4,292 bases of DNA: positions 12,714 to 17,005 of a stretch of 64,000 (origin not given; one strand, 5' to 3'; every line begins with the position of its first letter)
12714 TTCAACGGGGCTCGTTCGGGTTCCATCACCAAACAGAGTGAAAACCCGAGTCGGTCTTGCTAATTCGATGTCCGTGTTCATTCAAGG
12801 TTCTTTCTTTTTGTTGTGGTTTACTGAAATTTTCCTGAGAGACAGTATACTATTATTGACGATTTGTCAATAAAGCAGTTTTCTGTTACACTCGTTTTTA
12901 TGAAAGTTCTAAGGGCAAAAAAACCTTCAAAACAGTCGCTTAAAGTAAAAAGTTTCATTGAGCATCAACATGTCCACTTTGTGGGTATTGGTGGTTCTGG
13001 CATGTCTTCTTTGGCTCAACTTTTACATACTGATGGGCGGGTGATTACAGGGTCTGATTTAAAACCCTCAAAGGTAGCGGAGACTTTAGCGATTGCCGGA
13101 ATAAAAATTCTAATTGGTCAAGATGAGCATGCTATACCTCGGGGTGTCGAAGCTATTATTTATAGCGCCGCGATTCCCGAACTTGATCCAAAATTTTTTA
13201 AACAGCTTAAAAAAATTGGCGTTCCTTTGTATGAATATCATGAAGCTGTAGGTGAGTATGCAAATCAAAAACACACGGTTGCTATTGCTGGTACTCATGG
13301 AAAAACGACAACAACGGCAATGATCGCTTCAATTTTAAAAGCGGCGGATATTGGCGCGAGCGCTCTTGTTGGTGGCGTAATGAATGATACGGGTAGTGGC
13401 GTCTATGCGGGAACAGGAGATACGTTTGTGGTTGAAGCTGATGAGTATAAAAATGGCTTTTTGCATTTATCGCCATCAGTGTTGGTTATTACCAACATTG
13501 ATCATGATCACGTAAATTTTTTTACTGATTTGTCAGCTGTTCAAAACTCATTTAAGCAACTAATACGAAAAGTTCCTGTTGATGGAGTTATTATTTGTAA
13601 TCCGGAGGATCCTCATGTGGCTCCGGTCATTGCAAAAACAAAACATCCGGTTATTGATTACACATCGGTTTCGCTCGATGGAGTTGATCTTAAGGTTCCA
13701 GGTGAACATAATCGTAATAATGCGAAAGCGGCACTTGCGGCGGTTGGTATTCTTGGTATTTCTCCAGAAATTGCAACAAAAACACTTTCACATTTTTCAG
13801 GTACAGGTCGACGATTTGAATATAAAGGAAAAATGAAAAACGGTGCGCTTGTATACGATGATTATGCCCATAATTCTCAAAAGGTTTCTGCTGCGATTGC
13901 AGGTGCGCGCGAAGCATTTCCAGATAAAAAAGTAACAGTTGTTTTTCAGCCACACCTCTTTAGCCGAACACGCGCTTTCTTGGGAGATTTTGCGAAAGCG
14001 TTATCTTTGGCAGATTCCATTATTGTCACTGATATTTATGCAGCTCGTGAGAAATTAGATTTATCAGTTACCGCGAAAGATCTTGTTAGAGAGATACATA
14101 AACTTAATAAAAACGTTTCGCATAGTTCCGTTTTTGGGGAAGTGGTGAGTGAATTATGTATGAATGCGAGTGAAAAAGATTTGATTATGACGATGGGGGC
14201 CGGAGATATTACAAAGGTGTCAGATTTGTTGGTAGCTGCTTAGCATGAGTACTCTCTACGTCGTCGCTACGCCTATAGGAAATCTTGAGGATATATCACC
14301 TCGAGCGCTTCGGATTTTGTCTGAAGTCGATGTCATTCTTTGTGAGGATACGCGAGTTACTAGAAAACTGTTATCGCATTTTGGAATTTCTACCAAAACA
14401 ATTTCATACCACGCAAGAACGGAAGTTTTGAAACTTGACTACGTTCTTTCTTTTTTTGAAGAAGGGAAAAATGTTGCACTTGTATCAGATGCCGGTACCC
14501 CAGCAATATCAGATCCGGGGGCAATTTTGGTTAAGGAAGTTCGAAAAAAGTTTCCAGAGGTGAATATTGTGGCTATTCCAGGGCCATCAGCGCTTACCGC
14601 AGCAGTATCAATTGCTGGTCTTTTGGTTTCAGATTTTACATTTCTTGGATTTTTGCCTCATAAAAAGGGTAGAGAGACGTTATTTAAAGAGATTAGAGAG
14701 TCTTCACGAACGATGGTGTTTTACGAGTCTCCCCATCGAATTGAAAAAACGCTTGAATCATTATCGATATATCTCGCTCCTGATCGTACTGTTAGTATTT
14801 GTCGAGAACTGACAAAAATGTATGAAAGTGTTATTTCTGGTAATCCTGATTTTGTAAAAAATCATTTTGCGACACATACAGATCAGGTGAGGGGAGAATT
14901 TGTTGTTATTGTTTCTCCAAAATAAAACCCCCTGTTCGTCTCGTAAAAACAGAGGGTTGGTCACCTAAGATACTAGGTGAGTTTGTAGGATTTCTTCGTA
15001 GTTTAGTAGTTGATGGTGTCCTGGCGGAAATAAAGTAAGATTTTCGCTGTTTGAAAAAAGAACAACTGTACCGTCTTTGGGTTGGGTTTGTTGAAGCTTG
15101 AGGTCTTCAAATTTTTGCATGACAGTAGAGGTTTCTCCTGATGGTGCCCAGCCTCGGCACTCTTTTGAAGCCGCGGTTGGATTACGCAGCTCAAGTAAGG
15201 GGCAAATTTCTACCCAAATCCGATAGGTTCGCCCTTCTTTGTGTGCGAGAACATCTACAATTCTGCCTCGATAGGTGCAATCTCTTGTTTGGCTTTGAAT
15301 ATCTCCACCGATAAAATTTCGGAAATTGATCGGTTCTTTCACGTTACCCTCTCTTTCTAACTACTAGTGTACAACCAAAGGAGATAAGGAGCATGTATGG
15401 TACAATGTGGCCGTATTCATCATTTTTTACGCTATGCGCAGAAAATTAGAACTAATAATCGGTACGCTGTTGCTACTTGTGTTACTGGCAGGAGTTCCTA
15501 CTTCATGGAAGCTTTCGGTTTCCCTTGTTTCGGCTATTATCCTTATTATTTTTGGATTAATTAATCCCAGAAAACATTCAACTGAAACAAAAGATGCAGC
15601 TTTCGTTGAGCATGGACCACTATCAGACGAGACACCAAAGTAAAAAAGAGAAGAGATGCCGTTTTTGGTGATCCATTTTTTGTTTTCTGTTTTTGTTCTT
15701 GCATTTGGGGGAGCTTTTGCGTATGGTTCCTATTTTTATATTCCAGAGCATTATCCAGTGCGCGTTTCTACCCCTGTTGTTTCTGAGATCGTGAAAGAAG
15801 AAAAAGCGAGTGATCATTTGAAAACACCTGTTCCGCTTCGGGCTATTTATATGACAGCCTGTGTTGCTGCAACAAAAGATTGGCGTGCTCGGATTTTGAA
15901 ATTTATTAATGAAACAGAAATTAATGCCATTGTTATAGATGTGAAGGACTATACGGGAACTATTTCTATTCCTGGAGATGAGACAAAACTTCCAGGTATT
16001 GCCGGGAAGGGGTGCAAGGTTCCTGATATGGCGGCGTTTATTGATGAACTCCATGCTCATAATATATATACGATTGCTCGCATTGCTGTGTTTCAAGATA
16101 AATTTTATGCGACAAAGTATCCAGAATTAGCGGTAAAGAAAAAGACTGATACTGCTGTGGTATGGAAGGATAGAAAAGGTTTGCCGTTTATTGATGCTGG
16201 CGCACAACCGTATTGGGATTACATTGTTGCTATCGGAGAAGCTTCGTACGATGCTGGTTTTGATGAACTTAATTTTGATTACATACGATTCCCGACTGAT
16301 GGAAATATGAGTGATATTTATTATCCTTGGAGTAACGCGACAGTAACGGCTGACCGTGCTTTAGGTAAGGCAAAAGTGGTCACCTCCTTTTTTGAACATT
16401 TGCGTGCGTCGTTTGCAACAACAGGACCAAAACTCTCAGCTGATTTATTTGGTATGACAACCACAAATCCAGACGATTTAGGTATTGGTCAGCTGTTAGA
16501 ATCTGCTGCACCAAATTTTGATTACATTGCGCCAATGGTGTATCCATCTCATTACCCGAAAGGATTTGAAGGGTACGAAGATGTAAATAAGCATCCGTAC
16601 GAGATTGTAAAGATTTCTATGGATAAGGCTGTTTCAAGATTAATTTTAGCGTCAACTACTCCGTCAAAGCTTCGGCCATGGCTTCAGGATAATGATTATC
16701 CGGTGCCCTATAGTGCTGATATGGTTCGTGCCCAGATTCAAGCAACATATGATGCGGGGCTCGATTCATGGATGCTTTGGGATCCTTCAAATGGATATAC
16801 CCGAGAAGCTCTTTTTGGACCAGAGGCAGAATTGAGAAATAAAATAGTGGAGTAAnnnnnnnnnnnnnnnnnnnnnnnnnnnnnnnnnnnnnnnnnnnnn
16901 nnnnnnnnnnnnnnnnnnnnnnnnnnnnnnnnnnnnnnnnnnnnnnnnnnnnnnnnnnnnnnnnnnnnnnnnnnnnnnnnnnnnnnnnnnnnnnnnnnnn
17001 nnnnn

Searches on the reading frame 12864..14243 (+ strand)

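Call 19: search_protein_families(library=pfam, proteins=[window:12864-14243:+], max_evalue=0.001)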
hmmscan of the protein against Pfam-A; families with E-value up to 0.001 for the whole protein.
window:12864-14243:+ (459 aa): 3 families
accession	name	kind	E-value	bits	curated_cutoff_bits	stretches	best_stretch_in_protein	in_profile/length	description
PF02875.26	Mur_ligase_C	-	6.1e-21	76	28.4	1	316-447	1-127/127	Mur ligase, glutamate ligase domain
PF08245.18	Mur_ligase_M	-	8.6e-19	68.7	24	1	141-266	1-145/200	Mur ligase middle domain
PF01225.30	Mur_ligase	-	1.5e-18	67.4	21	1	36-136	1-94/95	Mur ligase family, catalytic domain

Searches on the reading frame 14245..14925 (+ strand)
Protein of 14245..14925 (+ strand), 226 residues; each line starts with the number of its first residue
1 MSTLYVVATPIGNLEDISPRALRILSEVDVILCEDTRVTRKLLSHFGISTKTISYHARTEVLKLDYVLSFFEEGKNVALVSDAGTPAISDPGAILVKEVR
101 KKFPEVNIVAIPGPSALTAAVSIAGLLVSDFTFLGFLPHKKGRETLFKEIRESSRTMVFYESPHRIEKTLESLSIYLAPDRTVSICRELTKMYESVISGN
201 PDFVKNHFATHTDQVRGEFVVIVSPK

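Call 19: search_protein_families(library=pfam, proteins=[window:14245-14925:+], max_evalue=0.001)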
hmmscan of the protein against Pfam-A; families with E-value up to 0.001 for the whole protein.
window:14245-14925:+ (226 aa): 1 family
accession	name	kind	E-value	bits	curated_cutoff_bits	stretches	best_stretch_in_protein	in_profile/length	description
PF00590.25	TP_methylase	-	2.2e-34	119.7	27.8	1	3-199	1-206/212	Tetrapyrrole (Corrin/Porphyrin) Methylases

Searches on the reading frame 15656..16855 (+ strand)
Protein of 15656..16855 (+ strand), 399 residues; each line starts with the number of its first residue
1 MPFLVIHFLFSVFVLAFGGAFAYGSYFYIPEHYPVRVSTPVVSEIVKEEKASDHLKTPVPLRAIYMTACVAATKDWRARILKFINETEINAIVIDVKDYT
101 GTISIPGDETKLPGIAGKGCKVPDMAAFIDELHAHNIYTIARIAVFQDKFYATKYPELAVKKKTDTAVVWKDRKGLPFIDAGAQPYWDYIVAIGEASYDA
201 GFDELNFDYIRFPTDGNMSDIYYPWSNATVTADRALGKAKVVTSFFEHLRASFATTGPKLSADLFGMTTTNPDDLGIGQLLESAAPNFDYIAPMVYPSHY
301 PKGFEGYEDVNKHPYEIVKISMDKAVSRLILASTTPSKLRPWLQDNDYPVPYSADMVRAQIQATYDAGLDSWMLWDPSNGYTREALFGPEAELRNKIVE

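Call 19: search_protein_families(library=pfam, proteins=[window:15656-16855:+], max_evalue=0.001)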
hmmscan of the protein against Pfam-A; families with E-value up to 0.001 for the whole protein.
window:15656-16855:+ (399 aa): 2 families
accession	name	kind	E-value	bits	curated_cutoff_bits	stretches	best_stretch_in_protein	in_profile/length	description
PF13200.12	DUF4015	-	2.1e-88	296.9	27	1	63-381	1-313/313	Putative glycosyl hydrolase domain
PF10480.15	ICAP-1_inte_bdg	-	0.00071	20.1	25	0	93-166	91-162/200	Beta-1 integrin binding protein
